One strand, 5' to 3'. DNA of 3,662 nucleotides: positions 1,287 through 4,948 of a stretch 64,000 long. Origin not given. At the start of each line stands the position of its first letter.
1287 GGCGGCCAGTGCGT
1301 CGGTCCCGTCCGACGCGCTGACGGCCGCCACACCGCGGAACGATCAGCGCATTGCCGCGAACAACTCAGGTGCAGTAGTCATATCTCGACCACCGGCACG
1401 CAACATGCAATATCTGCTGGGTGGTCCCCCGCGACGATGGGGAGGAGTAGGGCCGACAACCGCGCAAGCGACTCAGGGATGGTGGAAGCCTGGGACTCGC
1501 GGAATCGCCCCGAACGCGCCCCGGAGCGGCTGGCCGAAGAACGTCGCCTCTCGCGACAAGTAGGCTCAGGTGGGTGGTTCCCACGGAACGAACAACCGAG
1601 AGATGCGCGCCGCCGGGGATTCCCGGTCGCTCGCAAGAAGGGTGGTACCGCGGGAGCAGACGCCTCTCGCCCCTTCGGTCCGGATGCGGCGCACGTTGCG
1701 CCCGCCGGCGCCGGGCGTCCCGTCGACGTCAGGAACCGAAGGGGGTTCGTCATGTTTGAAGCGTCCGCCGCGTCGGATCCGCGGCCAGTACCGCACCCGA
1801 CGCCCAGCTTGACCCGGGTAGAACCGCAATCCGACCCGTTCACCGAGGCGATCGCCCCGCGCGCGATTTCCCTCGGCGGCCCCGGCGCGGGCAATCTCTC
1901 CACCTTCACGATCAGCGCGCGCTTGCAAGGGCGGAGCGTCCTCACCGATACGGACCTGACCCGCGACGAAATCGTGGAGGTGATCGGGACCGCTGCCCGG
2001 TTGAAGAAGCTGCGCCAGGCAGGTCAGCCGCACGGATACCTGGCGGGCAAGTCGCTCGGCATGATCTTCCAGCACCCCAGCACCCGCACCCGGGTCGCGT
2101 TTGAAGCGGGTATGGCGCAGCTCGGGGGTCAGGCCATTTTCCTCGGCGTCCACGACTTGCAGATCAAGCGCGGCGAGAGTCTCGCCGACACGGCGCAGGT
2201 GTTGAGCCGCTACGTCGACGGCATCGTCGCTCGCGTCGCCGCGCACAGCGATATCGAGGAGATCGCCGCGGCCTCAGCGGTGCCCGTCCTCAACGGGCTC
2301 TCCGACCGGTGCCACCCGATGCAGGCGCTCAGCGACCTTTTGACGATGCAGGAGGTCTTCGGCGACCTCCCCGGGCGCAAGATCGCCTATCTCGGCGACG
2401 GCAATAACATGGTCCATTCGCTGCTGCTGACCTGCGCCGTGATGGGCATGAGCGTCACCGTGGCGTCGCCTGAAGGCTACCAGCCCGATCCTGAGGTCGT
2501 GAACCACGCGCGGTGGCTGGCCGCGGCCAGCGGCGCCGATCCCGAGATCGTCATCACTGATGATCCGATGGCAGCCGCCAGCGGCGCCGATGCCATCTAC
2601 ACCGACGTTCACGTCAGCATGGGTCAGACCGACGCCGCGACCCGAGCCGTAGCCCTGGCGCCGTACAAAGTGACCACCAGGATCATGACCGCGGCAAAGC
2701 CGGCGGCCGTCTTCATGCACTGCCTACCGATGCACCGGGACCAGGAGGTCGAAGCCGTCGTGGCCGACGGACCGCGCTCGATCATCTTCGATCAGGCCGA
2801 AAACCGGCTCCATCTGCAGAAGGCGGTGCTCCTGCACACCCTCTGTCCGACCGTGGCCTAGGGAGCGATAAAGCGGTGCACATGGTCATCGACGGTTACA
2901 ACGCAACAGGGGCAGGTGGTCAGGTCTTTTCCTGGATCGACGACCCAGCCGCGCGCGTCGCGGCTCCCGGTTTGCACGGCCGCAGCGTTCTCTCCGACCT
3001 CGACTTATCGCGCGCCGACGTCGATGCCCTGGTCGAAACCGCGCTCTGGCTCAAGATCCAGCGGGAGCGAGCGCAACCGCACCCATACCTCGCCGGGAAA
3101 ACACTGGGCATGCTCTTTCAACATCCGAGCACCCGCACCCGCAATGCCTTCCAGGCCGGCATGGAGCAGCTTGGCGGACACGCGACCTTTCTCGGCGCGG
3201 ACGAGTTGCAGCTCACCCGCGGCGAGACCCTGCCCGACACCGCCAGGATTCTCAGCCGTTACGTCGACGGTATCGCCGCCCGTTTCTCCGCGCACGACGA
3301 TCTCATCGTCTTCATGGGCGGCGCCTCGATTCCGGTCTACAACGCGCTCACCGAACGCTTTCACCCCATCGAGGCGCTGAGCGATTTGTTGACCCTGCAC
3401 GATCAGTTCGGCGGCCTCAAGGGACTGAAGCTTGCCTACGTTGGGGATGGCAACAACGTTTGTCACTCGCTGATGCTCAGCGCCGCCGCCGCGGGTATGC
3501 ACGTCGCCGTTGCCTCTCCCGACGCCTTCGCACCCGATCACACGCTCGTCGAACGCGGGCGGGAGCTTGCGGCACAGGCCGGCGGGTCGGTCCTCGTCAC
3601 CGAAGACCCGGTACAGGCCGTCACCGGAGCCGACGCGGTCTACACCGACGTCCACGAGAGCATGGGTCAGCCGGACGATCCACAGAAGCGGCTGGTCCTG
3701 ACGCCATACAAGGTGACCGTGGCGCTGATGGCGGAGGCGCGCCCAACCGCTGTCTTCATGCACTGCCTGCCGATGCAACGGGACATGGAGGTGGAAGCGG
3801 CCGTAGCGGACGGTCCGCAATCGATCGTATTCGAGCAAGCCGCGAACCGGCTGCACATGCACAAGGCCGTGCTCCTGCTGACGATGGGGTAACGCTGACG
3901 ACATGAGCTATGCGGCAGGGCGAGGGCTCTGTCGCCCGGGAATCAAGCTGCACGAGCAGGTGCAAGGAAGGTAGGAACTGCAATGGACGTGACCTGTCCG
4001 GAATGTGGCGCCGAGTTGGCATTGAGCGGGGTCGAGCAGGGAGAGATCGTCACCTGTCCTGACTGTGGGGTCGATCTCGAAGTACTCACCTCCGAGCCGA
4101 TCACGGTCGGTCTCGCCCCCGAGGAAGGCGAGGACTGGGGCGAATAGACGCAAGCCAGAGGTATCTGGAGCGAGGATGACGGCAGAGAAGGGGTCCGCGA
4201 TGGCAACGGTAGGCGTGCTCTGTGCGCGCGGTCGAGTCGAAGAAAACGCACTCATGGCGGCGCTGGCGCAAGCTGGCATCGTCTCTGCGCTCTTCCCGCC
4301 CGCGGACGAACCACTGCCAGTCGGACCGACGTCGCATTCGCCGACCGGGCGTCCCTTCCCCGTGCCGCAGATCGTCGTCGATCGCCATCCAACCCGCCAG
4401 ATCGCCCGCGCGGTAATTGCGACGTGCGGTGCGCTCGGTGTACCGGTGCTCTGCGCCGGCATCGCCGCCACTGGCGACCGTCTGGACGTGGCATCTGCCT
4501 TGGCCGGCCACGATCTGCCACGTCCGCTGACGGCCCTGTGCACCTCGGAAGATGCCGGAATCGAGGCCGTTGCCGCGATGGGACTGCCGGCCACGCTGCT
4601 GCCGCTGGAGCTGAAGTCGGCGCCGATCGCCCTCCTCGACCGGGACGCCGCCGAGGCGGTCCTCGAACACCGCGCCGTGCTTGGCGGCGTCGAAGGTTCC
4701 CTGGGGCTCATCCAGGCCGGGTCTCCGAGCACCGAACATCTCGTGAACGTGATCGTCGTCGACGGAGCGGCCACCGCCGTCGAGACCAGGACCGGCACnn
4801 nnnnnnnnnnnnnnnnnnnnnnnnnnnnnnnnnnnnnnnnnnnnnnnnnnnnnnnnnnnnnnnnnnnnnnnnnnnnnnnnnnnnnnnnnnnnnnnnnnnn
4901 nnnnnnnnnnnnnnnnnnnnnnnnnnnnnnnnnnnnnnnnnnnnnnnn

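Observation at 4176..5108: Catalytically degenerate LysX paralog encoded immediately after lysW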

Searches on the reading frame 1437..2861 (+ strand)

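Call 3: search_protein_families(library=pfam, proteins=[window:1437-2861:+], max_evalue=1)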
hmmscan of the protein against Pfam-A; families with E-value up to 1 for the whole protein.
window:1437-2861:+ (474 aa): 2 families
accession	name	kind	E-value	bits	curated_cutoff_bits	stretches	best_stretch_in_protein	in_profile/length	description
PF00185.30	OTCace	-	2.8e-52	177.4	29.4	1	313-467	2-156/157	Aspartate/ornithine carbamoyltransferase, Asp/Orn binding domain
PF02729.26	OTCace_N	-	1.3e-46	158.8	29.9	1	166-306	1-148/148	Aspartate/ornithine carbamoyltransferase, carbamoyl-P binding domain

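Call 4: search_protein_families(library=ncbifam, proteins=[window:1437-2861:+], max_evalue=1)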
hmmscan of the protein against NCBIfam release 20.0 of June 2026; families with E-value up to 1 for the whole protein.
window:1437-2861:+ (474 aa): 16 families
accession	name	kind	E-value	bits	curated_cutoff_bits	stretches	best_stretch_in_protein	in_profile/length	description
NF001986.0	PRK00779.1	subfamily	1.1e-116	389.3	306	1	163-469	3-304/307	ornithine carbamoyltransferase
TIGR00658.1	orni_carb_tr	equivalog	4.3e-111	370.9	280.85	1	167-469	2-303/304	ornithine carbamoyltransferase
NF011380.0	PRK14805.1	equivalog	1.4e-88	296.8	421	1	167-469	3-300/302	ornithine carbamoyltransferase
TIGR04384.1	putr_carbamoyl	exception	2.8e-84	283.1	500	1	170-472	4-310/330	putrescine carbamoyltransferase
NF003286.0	PRK04284.1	subfamily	3e-72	243.5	515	1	162-469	3-330/332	ornithine carbamoyltransferase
NF002470.0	PRK01713.1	equivalog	2.3e-54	185.1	545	2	163-438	5-283/334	ornithine carbamoyltransferase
NF009213.0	PRK12562.1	subfamily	4e-54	184.2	559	1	168-469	9-332/334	ornithine carbamoyltransferase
NF011379.0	PRK14804.1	equivalog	4.2e-46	157.5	373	1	170-469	11-309/311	ornithine carbamoyltransferase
NF002032.1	PRK00856.1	equivalog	3.7e-45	154.4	263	1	167-467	2-295/297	aspartate carbamoyltransferase catalytic subunit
NF003384.0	PRK04523.1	equivalog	4.5e-45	154.2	288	1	166-465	4-329/336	N-acetylornithine carbamoyltransferase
TIGR00670.1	asp_carb_tr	equivalog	6.5e-43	147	236.95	1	167-465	2-299/304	aspartate carbamoyltransferase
NF006046.0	PRK08192.1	equivalog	3.7e-32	111.9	512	1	162-468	3-316/339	aspartate carbamoyltransferase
NF008853.0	PRK11891.1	equivalog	2.9e-27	95.4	560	1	175-465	98-394/430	aspartate carbamoyltransferase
NF005538.0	PRK07200.1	equivalog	1.2e-17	64.1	453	1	166-389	22-269/396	knotted carbamoyltransferase YgeW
NF010387.0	PRK13814.1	equivalog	3e-17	62.5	660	1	172-465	12-299/310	aspartate carbamoyltransferase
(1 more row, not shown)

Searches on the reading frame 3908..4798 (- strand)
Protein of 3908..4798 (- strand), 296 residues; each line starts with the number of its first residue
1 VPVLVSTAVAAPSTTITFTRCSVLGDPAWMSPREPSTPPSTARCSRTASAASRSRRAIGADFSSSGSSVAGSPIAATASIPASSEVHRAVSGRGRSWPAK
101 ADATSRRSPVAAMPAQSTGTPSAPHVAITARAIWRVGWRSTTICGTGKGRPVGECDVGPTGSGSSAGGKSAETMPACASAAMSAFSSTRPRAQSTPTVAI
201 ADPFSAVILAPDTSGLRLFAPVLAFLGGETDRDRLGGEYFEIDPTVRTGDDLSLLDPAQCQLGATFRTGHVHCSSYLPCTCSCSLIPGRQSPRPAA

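Call 70: search_protein_families(library=pfam, proteins=[window:3908-4798:-], max_evalue=0.01)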
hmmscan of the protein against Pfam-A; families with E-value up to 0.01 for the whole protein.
window:3908-4798:- (296 aa): 0 families
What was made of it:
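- Checked: The two long minus-strand ORFs over the region have no Pfam hit (call 70).
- Tried and rejected: The two long minus-strand ORFs have no Pfam hit (call 70).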

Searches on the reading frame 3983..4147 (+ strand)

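Call 3: search_protein_families(library=pfam, proteins=[window:3983-4147:+], max_evalue=1)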
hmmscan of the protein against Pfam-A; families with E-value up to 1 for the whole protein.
window:3983-4147:+ (54 aa): 87 families (the best 25 are shown)
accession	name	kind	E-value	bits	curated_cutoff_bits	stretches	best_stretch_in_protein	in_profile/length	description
PF21344.3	Zn_ribbon_LysW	-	6.2e-18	64.6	27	1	3-47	1-46/46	Alpha-aminoadipate carrier protein LysW-like, globular domain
PF23548.1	Zn_ribbon_FGT1_2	-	3.1e-06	27.1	27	2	4-15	22-33/35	FORGETTER1 second zinc ribbon domain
PF24460.1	DUF7575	-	2.9e-05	23.8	28.5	2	3-12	4-13/28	Domain of unknown function (DUF7575)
PF13248.11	Zn_ribbon_3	-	3.2e-05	23.7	27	2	3-12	3-11/26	zinc-ribbon domain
PF02591.20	Zn_ribbon_9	-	5.4e-05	23.6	29.1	1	20-29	21-30/33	C4-type zinc ribbon domain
PF01396.24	Zn_ribbon_Top1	-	6.8e-05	23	32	1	3-14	2-13/39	Topoisomerase DNA binding C4 zinc finger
PF22289.1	DmmA-like_C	-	7.7e-05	23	27.4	1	19-34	15-30/44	Dimethylamine monooxygenase subunit DmmA-like, C-terminal domain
PF24441.1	DUF7560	-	8.3e-05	22.7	27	2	23-34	6-17/44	Family of unknown function (DUF7560)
PF13717.11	Zn_ribbon_4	-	0.00016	22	30.3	1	1-11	1-11/36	zinc-ribbon domain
PF24463.1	DUF7577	-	0.00016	21.7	28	2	3-11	3-11/27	Domain of unknown function (DUF7577)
PF08271.17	Zn_Ribbon_TF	-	0.00017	21.5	29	1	4-32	2-29/43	TFIIB zinc-binding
PF13453.11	Zn_ribbon_TFIIB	-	0.0002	21.1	22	1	4-29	1-26/41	Transcription factor zinc-finger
PF08274.17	Zn_Ribbon_YjdM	-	0.0003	21.2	30.8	1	5-29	5-26/30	PhnA Zinc-Ribbon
PF03119.21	DNA_ligase_ZBD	-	0.0003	21.1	25.8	1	4-13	1-10/27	NAD-dependent DNA ligase C4 zinc finger domain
PF24485.1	zf-C2H2_DHX34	-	0.00037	20.9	27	1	5-18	4-17/25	DHX34-like, C2H2-type zinc finger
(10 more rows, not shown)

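Call 4: search_protein_families(library=ncbifam, proteins=[window:3983-4147:+], max_evalue=1)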
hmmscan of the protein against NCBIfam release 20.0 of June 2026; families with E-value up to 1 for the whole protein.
window:3983-4147:+ (54 aa): 35 families (the best 25 are shown)
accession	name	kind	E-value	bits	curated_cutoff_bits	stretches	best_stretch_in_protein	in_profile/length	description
TIGR01206.1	lysW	equivalog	3.5e-19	68.4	53.2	1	1-54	1-54/54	lysine biosynthesis protein LysW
NF041070.1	carrier_LysW_Arch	domain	3.2e-15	55.9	75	1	1-54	1-57/57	alpha-aminoadipate/glutamate carrier protein LysW/ArgW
NF041913.1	HVO_2142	equivalog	7.4e-06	25.7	90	1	4-19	13-28/48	HVO_2142 family zinc finger protein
NF033497.1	rubre_like_arch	subfamily_domain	1.6e-05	24.5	32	2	3-12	17-26/34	rubrerythrin-like domain-containing protein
TIGR02605.1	CxxC_CxxC_SSSS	subfamily_domain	0.00015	21.7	31.3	1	4-39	7-44/52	FmdB family zinc ribbon protein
NF038384.1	zinc_YnfU_fam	subfamily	0.00052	19.5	36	1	2-29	16-45/52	YnfU family zinc-binding protein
NF041259.1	mono_DmmA_fam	domain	0.0015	18.8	60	1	2-34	51-82/101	dimethylamine monooxygenase subunit DmmA family protein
NF047912.1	ECs_2282_CxxC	subfamily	0.0021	17.9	37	1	3-29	3-34/60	ECs_2282 family putative zinc-binding protein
NF041795.1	Brz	equivalog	0.0049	17.2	100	1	2-14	5-17/60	transcriptional regulator Brz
NF041909.1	HVO_2753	equivalog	0.0064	16.3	80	1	4-29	28-55/59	HVO_2753 family zinc finger protein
NF011482.0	PRK14892.1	equivalog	0.0078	16.1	109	1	4-34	23-54/101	putative transcription elongation factor Elf1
TIGR00373.1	TIGR00373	equivalog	0.017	14.6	149.5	0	23-37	129-143/162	transcription factor E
NF011481.0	PRK14890.1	equivalog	0.024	14.6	61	1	4-29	29-57/61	putative Zn-ribbon RNA-binding protein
NF041374.1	GDCCVxC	domain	0.027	14.7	40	0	22-31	2-11/58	GDCCVxC domain-containing (seleno)protein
NF011683.0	PRK15103.1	equivalog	0.027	13.5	562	1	3-40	11-48/421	membrane integrity-associated transporter subunit PqiA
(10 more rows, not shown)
